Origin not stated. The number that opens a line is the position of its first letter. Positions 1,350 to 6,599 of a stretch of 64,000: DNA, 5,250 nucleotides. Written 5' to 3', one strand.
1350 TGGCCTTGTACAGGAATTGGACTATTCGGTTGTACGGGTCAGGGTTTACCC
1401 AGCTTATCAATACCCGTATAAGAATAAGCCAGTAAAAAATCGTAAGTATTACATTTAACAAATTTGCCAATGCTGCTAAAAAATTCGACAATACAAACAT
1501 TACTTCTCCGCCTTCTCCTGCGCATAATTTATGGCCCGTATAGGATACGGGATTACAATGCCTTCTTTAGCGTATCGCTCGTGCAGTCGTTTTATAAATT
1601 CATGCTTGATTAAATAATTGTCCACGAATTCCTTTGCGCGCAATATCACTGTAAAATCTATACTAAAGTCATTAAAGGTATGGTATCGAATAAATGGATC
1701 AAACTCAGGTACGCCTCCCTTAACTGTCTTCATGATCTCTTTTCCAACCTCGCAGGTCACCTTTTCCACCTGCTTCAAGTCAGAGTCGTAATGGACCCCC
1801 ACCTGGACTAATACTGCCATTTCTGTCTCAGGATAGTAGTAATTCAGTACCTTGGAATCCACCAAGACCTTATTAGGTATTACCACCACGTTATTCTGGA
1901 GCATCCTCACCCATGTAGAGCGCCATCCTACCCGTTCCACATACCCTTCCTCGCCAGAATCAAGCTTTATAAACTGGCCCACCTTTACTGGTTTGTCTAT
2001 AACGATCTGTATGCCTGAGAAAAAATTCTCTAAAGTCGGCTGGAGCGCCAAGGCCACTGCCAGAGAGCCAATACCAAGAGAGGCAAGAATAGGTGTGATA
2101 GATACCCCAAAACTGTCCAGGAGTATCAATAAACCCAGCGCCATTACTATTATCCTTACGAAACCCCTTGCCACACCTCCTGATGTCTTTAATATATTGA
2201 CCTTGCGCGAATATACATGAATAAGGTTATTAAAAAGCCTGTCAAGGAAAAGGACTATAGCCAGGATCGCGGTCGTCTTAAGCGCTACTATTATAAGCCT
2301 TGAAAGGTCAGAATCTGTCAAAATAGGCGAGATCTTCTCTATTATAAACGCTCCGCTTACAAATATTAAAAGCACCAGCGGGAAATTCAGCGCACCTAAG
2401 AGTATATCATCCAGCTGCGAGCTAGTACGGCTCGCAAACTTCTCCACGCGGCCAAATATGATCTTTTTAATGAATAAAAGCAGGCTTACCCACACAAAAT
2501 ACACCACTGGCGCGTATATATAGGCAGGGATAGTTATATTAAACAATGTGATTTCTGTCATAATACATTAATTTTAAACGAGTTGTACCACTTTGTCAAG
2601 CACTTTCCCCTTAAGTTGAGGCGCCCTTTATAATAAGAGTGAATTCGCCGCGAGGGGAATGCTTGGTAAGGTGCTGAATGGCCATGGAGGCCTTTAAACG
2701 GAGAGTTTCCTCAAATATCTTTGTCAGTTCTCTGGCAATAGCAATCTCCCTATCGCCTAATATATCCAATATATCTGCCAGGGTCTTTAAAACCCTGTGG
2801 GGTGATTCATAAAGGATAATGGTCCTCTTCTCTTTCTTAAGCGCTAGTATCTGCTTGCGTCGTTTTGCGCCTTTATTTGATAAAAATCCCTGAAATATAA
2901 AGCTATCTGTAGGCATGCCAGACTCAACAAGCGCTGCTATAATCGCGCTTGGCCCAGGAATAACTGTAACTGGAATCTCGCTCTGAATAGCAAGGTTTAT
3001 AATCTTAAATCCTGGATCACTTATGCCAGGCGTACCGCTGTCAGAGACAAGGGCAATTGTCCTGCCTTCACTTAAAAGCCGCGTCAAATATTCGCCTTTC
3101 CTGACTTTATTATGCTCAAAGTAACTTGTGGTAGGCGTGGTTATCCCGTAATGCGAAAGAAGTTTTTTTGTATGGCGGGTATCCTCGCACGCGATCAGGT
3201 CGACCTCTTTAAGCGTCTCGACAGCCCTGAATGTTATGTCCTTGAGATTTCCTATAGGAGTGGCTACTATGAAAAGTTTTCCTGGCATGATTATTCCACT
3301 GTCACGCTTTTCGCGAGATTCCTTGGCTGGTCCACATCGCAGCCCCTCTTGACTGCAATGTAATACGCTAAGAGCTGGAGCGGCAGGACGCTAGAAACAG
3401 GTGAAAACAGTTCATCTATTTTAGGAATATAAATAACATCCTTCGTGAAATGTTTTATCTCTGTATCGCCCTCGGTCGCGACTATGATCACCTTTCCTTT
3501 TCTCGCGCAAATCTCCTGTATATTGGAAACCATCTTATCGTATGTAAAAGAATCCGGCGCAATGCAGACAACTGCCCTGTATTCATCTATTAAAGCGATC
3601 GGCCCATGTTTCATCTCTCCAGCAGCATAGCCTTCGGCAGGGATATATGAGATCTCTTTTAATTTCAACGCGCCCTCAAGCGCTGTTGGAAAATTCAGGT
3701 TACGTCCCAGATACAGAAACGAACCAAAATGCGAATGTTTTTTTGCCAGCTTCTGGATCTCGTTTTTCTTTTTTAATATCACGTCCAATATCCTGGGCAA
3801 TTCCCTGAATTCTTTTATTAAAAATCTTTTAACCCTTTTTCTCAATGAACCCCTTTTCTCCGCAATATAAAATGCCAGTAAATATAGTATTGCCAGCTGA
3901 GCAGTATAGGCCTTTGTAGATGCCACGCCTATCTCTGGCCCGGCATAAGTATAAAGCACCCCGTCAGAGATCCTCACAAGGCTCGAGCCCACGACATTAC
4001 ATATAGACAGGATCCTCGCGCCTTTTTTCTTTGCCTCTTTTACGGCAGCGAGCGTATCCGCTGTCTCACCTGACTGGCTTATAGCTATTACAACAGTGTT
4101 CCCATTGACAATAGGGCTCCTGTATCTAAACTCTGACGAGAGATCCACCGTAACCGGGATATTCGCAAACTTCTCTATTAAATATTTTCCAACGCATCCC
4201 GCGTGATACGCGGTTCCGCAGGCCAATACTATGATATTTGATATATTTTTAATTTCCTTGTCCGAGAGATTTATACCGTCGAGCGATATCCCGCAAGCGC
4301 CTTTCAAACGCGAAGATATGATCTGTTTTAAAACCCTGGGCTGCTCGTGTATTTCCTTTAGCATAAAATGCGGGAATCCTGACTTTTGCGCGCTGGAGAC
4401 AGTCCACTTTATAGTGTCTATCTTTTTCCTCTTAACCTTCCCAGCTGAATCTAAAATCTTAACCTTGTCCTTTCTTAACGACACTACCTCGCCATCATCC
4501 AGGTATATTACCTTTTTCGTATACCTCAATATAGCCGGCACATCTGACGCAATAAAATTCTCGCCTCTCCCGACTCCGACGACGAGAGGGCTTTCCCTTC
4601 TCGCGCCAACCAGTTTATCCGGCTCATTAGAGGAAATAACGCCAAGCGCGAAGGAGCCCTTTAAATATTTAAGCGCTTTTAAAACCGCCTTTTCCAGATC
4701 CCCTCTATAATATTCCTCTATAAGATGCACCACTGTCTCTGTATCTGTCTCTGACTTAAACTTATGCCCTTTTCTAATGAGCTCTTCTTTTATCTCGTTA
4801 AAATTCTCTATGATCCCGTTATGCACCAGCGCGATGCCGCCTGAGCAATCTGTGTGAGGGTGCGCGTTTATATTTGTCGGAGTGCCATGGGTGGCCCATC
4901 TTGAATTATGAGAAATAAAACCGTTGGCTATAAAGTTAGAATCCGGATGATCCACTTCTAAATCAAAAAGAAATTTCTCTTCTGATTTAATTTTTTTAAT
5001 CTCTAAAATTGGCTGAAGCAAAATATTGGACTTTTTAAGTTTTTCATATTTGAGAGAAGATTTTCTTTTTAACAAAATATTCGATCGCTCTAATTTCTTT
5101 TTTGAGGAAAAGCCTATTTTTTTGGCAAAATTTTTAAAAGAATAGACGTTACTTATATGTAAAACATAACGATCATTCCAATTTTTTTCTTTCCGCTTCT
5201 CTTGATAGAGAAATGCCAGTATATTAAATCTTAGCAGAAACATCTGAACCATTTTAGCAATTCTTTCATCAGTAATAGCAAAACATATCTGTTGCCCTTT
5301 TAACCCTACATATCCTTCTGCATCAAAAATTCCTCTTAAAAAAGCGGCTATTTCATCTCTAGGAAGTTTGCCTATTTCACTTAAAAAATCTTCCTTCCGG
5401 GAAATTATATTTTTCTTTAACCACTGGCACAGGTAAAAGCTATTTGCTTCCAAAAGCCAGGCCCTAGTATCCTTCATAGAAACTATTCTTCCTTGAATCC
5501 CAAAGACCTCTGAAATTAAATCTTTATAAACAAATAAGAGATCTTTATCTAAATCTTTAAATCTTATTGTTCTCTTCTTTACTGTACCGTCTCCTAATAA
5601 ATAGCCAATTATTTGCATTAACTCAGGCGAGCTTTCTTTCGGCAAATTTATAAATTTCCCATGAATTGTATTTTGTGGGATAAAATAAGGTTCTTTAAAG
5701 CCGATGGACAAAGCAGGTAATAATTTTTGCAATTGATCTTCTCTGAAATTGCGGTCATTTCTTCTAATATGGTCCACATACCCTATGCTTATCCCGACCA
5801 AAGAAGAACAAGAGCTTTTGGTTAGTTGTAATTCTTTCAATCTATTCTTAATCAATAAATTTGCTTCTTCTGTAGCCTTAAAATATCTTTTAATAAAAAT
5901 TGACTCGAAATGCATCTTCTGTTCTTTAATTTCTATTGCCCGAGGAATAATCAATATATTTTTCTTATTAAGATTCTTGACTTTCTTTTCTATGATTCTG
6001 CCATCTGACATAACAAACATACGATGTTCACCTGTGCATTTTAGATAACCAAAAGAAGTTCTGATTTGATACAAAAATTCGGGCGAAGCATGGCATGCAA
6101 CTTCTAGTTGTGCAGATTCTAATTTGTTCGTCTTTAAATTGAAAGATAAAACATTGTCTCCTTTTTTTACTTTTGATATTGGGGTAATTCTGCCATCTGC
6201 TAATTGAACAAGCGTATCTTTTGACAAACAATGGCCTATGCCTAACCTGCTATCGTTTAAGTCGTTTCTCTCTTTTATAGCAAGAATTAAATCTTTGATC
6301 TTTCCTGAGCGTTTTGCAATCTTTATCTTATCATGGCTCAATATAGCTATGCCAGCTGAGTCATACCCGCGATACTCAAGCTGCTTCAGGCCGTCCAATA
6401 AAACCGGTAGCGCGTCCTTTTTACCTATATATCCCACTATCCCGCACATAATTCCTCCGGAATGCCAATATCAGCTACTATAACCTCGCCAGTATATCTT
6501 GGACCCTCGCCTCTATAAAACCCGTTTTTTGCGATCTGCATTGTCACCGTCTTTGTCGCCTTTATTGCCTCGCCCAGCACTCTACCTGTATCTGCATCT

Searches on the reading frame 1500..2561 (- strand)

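Call 71: search_protein_families(library=pfam, proteins=[window:1500-2561:-], max_evalue=0.00001)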
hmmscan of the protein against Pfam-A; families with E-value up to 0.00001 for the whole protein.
window:1500-2561:- (353 aa): 3 families
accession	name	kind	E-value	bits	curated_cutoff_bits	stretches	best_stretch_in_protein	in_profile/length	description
PF00924.24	MS_channel_2nd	-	7.1e-16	58.5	20.2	1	177-241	3-66/68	Mechanosensitive ion channel, beta-domain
PF21088.3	MS_channel_1st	-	1e-08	35.4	23.1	1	134-174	2-42/42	Mechanosensitive ion channel, transmembrane helices 2/3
PF21082.3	MS_channel_3rd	-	8.8e-06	26.5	21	0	251-337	2-88/88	Mechanosensitive ion channel MscS, C-terminal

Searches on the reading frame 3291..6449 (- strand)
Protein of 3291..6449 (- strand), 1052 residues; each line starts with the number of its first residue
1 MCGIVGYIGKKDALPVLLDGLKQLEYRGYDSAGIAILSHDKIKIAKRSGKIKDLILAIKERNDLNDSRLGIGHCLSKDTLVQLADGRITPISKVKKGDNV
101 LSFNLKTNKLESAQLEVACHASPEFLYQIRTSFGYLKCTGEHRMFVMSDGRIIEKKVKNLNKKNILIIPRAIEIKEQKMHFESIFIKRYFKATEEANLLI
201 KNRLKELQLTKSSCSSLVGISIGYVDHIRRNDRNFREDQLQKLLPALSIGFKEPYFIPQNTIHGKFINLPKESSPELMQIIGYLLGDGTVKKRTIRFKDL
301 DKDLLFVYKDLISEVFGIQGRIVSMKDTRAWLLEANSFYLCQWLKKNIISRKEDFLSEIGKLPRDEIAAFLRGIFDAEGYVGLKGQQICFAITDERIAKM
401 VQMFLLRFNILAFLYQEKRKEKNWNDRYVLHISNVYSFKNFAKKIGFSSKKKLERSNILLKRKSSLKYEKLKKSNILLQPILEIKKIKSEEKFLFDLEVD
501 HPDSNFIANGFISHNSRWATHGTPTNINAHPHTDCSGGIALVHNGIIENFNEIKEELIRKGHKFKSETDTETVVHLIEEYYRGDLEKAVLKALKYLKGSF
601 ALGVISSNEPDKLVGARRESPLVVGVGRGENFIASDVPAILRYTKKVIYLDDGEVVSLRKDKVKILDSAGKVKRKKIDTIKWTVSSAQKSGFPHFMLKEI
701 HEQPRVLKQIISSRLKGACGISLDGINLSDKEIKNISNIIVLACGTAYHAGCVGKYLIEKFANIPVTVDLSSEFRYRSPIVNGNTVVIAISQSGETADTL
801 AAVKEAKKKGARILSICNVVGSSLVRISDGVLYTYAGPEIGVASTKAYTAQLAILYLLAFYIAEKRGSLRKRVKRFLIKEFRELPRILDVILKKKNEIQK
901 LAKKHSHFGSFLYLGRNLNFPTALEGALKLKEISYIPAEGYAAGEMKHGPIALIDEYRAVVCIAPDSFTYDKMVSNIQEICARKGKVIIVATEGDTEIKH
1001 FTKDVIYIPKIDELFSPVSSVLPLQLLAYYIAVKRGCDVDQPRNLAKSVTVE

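Call 28: search_protein_families(library=pfam, proteins=[window:3291-6449:-], max_evalue=0.00001)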
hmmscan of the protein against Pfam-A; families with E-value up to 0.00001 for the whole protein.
window:3291-6449:- (1052 aa): 5 families
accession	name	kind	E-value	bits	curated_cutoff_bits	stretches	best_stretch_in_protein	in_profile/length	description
PF01380.27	SIS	-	2e-49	167.2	25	2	733-859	2-129/131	SIS domain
PF14528.11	LAGLIDADG_3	-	8e-25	87.4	22.5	1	365-446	1-82/82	LAGLIDADG-like domain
PF14890.11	Intein_splicing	-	2.8e-21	76.4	35.8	1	82-515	2-155/155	Intein splicing domain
PF13522.11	GATase_6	-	6.1e-17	62.3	27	1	512-630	14-124/130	Glutamine amidotransferase domain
PF13537.11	GATase_7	-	8.3e-16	58.5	25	1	531-641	15-122/123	Glutamine amidotransferase domain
